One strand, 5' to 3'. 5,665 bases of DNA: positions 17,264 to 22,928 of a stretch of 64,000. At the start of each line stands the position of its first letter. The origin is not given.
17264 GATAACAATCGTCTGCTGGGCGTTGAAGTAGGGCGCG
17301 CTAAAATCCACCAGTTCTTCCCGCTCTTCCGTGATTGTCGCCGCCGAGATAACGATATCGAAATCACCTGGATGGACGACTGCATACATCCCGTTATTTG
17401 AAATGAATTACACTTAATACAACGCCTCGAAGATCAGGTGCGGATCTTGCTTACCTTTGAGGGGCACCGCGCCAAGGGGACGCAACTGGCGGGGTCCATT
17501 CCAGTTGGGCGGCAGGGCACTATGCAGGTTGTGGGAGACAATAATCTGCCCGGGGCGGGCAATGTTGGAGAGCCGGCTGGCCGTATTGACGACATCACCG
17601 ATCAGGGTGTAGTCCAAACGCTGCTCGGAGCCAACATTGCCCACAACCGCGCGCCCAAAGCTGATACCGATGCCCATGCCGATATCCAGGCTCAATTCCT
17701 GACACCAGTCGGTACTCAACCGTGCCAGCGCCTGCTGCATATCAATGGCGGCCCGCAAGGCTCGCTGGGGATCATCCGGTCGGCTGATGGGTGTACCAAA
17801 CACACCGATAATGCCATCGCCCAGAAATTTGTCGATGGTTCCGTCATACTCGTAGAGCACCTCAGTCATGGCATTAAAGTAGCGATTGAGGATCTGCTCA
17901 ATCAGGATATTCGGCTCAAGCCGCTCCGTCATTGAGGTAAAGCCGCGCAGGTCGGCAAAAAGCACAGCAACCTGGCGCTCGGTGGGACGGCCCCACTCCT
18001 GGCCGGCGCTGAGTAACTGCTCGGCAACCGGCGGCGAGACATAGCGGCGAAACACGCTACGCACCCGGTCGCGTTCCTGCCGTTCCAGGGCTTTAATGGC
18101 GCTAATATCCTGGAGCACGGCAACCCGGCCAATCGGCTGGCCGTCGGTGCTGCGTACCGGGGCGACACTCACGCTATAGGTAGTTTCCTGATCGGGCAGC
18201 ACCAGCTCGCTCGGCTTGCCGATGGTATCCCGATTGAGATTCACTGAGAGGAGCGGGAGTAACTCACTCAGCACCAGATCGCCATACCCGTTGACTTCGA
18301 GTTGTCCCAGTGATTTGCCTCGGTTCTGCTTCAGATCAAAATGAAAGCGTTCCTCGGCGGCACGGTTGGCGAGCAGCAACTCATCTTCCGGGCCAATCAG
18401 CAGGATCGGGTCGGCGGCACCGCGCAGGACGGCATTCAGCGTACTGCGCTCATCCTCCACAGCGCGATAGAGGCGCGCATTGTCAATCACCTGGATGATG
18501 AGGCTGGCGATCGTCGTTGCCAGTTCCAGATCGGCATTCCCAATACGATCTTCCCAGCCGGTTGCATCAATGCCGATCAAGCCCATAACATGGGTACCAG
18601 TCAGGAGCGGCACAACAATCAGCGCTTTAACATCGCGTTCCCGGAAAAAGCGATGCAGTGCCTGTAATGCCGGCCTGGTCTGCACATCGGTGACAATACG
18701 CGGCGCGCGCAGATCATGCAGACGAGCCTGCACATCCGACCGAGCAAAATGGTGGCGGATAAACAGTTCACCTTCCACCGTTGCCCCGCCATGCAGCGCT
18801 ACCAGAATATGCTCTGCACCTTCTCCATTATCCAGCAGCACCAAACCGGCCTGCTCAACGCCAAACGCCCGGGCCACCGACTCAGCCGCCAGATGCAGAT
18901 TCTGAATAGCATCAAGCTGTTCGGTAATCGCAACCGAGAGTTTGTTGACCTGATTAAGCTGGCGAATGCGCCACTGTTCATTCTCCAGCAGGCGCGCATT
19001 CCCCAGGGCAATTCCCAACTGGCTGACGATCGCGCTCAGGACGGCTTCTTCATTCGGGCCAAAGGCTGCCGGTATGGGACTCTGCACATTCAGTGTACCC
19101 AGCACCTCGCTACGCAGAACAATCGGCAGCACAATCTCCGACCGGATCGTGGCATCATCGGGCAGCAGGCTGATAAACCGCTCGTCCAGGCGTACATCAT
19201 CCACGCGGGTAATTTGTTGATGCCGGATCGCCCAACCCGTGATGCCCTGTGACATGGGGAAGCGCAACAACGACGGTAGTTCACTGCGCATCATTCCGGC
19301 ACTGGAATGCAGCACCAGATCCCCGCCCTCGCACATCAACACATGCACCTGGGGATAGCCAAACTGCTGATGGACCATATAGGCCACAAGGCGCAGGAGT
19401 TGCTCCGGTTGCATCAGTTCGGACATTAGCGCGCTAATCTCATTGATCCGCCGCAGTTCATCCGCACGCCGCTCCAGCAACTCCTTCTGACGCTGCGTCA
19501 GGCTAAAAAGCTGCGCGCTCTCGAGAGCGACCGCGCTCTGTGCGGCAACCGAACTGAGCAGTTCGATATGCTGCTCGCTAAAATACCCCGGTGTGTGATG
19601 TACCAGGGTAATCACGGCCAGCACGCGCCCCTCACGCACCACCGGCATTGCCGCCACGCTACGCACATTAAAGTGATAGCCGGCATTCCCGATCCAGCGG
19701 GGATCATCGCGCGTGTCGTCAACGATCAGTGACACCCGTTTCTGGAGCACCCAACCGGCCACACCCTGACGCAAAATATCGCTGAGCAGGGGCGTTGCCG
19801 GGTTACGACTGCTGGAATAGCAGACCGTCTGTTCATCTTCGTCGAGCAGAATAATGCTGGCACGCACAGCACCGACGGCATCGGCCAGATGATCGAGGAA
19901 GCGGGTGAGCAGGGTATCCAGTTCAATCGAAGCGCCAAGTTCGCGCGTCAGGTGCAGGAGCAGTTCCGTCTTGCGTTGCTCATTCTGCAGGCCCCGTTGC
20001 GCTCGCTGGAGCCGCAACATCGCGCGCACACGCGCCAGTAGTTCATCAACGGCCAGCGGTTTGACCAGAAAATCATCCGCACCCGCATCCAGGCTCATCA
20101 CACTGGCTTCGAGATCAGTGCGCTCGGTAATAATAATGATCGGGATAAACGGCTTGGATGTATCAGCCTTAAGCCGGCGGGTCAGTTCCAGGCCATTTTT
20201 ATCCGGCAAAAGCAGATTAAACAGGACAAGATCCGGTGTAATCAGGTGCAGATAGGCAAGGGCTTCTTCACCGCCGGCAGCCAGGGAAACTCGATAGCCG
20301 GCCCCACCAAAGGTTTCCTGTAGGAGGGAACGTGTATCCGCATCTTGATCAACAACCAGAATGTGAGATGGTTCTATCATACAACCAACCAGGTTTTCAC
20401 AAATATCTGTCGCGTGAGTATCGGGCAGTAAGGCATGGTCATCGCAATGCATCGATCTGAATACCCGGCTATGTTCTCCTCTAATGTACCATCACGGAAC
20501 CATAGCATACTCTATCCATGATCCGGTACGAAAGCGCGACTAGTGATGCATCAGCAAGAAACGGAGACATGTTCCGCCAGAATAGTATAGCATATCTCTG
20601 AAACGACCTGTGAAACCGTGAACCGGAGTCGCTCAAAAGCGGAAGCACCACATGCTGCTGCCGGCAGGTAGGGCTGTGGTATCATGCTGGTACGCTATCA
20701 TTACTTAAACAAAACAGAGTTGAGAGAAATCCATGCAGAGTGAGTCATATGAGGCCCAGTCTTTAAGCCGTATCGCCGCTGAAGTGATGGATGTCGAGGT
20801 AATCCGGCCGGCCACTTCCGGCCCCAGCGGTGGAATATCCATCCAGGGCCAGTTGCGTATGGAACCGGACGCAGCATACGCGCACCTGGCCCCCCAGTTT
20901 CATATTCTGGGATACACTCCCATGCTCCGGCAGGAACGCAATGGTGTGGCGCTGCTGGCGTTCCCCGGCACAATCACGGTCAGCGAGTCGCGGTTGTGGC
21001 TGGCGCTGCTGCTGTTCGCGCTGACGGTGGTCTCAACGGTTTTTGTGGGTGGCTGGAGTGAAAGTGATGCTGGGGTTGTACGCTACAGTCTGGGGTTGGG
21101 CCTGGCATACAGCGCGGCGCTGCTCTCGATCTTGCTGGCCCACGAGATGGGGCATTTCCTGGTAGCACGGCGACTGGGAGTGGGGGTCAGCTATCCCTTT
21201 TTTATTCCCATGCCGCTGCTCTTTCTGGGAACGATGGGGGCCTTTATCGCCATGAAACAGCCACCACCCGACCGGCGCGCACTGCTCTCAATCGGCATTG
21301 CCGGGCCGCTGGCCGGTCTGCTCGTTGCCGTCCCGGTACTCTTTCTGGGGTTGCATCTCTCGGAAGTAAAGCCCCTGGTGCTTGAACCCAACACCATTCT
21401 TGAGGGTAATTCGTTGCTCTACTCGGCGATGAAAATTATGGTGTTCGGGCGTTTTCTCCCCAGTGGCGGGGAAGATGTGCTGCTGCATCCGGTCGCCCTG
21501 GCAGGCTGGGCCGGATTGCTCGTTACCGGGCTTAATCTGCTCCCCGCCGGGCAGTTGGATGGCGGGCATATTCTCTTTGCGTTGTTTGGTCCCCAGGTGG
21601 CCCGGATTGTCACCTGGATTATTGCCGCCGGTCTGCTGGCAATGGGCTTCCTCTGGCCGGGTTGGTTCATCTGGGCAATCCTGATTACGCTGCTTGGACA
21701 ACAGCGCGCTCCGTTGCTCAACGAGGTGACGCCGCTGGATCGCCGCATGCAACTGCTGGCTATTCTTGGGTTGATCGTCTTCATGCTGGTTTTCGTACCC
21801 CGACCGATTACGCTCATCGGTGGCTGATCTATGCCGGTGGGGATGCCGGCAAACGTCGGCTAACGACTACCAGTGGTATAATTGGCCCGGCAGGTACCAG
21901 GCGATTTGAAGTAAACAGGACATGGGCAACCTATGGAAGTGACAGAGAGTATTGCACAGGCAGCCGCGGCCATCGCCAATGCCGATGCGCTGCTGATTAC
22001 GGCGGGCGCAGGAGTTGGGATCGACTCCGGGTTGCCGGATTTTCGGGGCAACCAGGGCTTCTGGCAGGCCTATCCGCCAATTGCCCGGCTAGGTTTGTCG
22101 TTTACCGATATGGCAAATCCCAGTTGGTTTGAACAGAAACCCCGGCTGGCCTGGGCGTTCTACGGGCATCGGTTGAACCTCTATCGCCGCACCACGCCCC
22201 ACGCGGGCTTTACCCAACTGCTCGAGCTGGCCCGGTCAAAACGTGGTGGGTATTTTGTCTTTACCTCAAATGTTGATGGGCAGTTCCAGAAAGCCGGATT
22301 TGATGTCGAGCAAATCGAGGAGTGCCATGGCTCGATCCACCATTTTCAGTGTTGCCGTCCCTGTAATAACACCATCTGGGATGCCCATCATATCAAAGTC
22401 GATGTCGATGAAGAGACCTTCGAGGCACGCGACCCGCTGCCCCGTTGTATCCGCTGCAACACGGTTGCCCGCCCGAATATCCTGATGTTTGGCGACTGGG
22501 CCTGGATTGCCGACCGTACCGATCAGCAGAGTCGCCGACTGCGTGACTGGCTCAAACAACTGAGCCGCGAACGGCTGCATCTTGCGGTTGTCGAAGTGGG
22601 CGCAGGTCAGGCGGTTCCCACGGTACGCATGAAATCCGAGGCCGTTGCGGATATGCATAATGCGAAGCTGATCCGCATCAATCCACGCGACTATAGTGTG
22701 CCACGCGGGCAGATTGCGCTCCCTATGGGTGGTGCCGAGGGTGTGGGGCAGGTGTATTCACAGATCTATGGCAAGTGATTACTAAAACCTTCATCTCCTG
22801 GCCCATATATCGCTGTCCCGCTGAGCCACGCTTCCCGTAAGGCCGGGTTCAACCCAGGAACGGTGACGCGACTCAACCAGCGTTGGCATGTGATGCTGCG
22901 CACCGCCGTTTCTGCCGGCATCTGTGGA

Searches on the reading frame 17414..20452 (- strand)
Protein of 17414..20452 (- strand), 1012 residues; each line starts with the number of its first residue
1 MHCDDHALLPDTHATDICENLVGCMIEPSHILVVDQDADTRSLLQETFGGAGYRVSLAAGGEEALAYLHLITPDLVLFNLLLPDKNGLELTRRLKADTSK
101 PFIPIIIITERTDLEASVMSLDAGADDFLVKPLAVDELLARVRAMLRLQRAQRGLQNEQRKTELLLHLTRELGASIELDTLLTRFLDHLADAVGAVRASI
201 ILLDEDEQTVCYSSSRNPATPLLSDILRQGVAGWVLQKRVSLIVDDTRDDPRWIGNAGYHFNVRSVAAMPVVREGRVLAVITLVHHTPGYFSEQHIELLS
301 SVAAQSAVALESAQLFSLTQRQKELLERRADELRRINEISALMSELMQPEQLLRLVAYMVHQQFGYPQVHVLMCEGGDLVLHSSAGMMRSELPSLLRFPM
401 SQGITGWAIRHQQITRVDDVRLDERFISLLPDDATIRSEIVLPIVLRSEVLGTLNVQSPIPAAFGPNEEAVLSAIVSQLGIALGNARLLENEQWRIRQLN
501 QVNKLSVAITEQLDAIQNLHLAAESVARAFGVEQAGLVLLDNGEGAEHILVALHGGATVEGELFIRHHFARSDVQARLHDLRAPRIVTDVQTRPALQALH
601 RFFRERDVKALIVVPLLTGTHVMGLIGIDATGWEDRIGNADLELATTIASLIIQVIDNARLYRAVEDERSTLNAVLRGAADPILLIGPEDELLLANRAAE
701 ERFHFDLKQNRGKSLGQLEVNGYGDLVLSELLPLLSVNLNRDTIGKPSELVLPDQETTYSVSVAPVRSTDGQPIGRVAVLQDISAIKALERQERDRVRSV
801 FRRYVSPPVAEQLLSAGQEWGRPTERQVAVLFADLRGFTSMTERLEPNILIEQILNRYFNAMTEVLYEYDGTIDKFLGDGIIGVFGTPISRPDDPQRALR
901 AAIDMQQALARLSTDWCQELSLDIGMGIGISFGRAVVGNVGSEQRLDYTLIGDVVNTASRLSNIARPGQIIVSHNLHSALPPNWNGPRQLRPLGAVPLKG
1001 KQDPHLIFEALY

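Call 51: search_protein_families(library=pfam, max_evalue=0.00001, proteins=[window:17414-20452:-])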
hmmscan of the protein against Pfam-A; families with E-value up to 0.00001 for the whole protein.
window:17414-20452:- (1012 aa): 6 families
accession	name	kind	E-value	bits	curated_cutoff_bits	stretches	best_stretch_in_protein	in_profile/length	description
PF13185.12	GAF_2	-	3.7e-48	163.6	28.6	3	177-311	3-136/136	GAF domain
PF01590.32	GAF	-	6.6e-41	140.4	22.4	2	177-310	1-133/133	GAF domain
PF00072.30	Response_reg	-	2.8e-23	82.6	30.2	1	31-143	1-111/111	Response regulator receiver domain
PF00211.25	Guanylate_cyc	-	1.2e-21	77.6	21.9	1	826-1003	7-175/183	Adenylate and Guanylate cyclase catalytic domain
PF13492.12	GAF_3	-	4e-18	66.5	27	1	178-311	2-128/129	GAF domain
PF08448.16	PAS_4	-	6.8e-06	26.7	23.1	0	680-785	5-107/110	PAS fold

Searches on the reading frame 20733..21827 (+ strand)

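Call 52: search_protein_families(library=pfam, max_evalue=0.00001, proteins=[window:20733-21827:+])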
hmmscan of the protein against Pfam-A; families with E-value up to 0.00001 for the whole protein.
window:20733-21827:+ (364 aa): 1 family
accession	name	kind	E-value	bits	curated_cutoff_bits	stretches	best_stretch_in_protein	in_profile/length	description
PF02163.28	Peptidase_M50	-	3.4e-20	72.8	27.2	1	127-289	3-198/221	Peptidase family M50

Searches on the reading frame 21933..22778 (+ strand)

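Call 52: search_protein_families(library=pfam, max_evalue=0.00001, proteins=[window:21933-22778:+])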
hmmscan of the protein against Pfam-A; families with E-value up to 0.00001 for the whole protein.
window:21933-22778:+ (281 aa): 1 family
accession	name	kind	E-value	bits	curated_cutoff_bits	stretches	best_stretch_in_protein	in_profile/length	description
PF02146.23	SIR2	-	5e-20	72.6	24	1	25-188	1-150/180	Sir2 family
